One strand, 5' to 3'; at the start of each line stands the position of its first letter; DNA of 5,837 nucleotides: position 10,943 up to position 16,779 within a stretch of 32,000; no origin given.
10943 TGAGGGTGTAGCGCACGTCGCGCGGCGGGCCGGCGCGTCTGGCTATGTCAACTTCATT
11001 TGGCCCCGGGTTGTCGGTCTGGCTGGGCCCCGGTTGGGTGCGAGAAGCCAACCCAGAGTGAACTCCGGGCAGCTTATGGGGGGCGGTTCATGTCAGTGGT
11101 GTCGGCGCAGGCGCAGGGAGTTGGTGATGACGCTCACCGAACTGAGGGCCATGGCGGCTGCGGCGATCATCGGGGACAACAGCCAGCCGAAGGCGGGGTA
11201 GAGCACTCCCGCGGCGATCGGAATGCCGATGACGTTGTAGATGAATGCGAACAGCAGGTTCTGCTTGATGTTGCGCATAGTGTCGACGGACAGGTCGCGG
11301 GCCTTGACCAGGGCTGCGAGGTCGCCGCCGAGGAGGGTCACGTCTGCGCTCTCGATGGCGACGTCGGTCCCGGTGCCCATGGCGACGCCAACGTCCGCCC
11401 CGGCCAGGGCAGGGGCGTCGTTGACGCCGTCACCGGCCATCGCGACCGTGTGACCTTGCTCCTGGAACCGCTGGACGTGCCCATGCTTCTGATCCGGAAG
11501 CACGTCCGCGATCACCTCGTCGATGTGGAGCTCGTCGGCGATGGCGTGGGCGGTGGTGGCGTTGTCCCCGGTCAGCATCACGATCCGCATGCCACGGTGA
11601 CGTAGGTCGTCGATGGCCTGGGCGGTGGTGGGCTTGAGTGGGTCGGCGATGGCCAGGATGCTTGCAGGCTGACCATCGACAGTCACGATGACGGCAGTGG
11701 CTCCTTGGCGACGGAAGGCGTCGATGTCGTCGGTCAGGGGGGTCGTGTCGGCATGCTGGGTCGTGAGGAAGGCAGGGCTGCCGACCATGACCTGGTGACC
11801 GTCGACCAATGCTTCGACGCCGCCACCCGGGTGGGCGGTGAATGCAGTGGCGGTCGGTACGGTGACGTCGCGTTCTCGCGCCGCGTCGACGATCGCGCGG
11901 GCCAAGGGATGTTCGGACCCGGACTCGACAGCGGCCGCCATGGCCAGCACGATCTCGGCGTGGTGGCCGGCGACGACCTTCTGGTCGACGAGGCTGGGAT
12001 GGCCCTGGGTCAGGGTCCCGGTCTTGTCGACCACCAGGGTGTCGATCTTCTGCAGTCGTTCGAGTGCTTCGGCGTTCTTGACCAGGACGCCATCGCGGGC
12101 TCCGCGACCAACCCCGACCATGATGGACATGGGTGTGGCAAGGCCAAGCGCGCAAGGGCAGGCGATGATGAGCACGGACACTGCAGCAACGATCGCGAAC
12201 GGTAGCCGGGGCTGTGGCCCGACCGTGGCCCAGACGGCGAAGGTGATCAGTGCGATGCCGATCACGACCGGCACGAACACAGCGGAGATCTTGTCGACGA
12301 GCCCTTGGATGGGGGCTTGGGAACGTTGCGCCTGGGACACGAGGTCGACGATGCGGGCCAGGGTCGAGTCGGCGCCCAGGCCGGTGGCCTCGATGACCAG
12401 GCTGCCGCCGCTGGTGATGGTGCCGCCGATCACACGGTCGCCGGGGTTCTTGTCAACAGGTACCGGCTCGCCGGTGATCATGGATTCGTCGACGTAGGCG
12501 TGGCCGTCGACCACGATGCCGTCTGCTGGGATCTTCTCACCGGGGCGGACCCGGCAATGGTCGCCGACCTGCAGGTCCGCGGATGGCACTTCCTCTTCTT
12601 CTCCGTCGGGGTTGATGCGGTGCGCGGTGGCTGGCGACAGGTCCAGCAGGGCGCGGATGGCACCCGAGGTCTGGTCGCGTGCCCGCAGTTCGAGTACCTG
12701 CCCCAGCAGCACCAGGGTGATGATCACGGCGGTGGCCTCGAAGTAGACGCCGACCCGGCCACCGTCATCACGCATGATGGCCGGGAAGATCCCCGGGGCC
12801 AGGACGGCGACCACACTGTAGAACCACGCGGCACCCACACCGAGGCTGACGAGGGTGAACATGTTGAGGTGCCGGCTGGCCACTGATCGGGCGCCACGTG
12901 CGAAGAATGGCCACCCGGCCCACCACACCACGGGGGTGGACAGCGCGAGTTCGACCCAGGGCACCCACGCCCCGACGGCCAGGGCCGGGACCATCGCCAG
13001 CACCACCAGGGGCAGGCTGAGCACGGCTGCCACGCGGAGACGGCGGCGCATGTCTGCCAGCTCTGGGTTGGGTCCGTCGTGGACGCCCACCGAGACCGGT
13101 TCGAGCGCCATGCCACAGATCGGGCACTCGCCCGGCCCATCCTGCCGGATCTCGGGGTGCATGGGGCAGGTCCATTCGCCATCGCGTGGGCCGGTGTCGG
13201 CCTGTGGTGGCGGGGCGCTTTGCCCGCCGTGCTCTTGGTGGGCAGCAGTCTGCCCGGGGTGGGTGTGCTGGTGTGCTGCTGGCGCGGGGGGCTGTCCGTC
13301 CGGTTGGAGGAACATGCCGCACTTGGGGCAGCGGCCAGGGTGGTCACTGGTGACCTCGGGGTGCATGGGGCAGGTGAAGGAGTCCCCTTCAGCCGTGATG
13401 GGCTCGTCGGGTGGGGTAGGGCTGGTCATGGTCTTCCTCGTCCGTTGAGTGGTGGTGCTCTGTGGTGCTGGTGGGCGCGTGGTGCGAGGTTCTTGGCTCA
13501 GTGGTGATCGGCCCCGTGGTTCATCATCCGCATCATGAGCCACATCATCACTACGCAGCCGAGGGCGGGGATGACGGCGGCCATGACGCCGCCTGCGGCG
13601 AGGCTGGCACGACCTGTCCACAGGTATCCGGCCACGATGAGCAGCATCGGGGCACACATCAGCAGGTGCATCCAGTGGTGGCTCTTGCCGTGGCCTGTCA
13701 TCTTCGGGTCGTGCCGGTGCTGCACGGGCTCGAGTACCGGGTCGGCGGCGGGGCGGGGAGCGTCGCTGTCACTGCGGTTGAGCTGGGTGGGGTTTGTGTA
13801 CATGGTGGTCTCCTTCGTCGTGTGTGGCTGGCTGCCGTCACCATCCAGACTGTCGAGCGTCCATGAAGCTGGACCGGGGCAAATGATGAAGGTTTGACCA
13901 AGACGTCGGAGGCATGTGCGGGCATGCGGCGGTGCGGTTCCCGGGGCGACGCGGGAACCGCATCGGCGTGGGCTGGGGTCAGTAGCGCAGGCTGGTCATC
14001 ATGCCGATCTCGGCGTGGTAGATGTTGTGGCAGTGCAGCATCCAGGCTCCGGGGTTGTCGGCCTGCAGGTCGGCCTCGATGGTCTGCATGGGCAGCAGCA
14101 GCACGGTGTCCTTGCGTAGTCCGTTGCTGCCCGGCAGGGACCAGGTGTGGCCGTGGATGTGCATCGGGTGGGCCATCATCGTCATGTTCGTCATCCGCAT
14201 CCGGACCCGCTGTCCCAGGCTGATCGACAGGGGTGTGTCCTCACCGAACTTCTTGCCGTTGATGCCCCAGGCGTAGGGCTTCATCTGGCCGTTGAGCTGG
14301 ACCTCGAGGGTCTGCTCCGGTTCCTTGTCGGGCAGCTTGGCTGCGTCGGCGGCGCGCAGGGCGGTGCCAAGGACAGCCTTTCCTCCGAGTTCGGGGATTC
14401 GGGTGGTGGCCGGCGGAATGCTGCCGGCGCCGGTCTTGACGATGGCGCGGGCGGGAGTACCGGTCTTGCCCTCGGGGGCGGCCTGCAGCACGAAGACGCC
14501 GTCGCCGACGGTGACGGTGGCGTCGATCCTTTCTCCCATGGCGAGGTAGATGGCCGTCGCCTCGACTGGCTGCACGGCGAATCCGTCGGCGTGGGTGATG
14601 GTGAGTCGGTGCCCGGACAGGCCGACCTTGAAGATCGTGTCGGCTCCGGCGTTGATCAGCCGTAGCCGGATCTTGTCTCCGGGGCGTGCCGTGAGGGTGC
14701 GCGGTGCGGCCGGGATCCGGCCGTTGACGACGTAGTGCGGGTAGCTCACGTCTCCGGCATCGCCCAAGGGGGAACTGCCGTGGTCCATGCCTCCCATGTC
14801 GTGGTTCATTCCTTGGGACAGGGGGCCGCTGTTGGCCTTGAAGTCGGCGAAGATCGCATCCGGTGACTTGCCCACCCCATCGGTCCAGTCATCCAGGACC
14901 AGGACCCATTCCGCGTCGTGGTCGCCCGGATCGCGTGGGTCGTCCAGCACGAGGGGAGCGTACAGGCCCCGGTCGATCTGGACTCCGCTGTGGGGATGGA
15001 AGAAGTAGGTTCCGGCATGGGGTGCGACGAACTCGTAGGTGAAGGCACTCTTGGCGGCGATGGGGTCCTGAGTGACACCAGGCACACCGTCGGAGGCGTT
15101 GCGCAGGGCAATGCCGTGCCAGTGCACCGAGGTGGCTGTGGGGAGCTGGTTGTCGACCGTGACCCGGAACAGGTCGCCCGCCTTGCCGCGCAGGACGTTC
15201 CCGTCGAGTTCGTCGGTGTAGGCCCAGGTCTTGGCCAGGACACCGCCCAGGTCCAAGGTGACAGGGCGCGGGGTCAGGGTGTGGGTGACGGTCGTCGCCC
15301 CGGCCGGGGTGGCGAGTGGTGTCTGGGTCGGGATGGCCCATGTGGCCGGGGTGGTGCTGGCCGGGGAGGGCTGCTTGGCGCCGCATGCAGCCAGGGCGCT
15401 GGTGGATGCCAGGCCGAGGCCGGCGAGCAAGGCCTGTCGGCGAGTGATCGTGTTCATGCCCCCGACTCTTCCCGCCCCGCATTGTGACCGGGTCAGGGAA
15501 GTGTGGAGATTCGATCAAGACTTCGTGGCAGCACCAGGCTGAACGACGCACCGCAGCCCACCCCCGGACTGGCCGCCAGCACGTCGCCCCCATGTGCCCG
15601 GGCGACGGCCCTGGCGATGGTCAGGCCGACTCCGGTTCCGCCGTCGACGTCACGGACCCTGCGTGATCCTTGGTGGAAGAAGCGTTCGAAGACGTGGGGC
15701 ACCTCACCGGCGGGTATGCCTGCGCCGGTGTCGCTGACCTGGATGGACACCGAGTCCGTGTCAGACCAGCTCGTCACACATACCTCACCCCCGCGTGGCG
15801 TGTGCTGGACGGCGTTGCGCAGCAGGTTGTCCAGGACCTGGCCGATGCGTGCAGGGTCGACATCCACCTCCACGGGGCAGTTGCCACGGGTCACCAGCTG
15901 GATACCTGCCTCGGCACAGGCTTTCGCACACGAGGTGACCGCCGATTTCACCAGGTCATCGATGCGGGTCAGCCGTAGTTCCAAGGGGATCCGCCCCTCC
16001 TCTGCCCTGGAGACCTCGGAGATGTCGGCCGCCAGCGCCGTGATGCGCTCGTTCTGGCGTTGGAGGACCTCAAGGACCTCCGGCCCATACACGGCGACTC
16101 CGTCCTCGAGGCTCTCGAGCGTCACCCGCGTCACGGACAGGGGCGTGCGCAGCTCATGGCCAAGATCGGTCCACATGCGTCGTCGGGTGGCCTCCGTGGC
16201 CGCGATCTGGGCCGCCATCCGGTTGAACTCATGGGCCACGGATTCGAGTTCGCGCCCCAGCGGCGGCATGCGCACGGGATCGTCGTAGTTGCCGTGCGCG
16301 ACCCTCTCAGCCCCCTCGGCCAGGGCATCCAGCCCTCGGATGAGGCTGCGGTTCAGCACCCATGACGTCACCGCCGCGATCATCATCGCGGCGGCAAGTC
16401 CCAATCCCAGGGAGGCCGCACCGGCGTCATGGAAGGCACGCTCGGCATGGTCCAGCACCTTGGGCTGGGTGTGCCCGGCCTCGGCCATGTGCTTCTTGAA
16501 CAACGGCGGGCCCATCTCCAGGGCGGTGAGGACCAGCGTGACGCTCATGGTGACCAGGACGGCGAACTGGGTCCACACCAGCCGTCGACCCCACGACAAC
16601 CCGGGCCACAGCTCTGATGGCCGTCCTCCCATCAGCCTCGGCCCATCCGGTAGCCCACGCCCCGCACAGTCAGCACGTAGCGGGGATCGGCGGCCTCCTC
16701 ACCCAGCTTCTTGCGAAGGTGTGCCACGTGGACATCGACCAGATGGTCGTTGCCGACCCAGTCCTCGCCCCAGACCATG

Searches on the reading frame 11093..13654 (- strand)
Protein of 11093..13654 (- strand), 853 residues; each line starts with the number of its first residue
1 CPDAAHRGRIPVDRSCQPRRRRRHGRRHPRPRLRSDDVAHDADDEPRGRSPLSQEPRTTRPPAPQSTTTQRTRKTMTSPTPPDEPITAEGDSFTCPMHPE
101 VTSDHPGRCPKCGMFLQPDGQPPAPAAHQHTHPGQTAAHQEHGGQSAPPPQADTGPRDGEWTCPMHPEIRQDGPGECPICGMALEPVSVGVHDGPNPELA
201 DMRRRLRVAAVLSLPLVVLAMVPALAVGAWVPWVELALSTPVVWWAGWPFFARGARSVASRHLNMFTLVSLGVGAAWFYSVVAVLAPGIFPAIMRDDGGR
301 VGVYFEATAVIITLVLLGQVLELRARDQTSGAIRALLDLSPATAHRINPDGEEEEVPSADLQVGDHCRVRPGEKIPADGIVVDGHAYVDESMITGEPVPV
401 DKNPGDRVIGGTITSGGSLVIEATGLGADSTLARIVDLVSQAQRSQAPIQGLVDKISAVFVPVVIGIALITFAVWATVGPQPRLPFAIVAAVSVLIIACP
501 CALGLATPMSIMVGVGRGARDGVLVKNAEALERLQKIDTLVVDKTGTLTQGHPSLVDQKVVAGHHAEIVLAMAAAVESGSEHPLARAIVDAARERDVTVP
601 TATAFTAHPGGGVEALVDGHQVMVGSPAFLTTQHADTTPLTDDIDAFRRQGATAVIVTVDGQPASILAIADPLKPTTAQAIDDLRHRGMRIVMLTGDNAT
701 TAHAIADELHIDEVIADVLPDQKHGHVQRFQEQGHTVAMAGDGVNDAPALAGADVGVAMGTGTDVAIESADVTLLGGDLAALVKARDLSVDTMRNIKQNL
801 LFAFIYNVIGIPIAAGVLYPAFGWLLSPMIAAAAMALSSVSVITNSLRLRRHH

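Call 12: search_protein_families(library=pfam, proteins=[window:11093-13654:-], max_evalue=0.001)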
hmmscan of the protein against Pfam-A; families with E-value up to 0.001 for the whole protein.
window:11093-13654:- (853 aa): 4 families
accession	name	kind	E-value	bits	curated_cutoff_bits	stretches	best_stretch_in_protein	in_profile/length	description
PF00122.25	E1-E2_ATPase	-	1.4e-60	204.3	28.1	1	339-520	2-180/181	E1-E2 ATPase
PF00702.32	Hydrolase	-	3.3e-33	116.1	26.4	1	537-754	1-191/191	haloacid dehalogenase-like hydrolase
PF19335.5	HMBD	-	8.7e-29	99.6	23.6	2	161-187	2-28/28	Heavy metal binding domain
PF08282.18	Hydrolase_3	-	2.6e-06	27.8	20.9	0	735-773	204-242/255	haloacid dehalogenase-like hydrolase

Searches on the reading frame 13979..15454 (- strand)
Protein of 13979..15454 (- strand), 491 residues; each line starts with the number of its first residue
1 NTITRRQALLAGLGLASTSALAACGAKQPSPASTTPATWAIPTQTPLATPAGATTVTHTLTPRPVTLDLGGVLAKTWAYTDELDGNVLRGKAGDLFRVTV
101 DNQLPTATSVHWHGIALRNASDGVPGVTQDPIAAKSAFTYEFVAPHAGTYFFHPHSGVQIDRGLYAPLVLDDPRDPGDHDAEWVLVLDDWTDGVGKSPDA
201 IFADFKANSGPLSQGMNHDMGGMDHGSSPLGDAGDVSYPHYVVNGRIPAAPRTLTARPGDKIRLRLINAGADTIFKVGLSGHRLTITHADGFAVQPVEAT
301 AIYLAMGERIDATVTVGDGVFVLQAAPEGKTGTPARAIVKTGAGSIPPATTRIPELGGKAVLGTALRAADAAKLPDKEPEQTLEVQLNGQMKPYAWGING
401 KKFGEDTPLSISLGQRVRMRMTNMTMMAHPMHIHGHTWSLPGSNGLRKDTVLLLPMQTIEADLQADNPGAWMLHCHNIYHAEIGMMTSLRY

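Call 12: search_protein_families(library=pfam, proteins=[window:13979-15454:-], max_evalue=0.001)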
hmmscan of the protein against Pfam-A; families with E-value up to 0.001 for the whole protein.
window:13979-15454:- (491 aa): 3 families
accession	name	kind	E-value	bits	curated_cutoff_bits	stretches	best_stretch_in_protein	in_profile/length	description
PF07731.20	Cu-oxidase_2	-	5.7e-34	117.3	20.4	2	379-489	4-131/137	Multicopper oxidase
PF07732.21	Cu-oxidase_3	-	1e-33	116.3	21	1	70-174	11-118/119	Multicopper oxidase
PF00394.28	Cu-oxidase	-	4.3e-21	76.1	21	1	240-333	38-147/157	Multicopper oxidase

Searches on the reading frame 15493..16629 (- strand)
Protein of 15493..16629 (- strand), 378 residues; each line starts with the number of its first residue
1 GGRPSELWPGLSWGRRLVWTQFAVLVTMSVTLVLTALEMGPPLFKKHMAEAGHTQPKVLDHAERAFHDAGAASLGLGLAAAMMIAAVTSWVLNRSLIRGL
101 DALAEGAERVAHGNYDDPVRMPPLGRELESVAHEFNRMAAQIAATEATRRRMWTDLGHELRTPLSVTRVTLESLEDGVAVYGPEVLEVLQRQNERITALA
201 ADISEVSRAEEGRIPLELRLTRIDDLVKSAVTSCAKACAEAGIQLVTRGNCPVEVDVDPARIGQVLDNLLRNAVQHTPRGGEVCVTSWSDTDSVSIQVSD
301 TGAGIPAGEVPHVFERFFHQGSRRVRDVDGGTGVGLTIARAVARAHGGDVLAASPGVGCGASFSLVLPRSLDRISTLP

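Call 11: search_protein_families(library=pfam, proteins=[window:15493-16629:-], max_evalue=0.001)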
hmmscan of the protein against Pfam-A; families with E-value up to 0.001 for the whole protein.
window:15493-16629:- (378 aa): 3 families
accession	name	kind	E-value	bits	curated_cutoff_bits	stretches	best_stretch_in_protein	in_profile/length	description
PF02518.31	HATPase_c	-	2.4e-24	86.4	26.4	1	258-369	2-109/111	Histidine kinase-, DNA gyrase B-, and HSP90-like ATPase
PF00512.31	HisKA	-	8.4e-11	42.2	26.9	1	149-212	2-66/66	His Kinase A (phospho-acceptor) domain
PF00672.30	HAMP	-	8.5e-09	36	25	1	92-142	2-51/53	HAMP domain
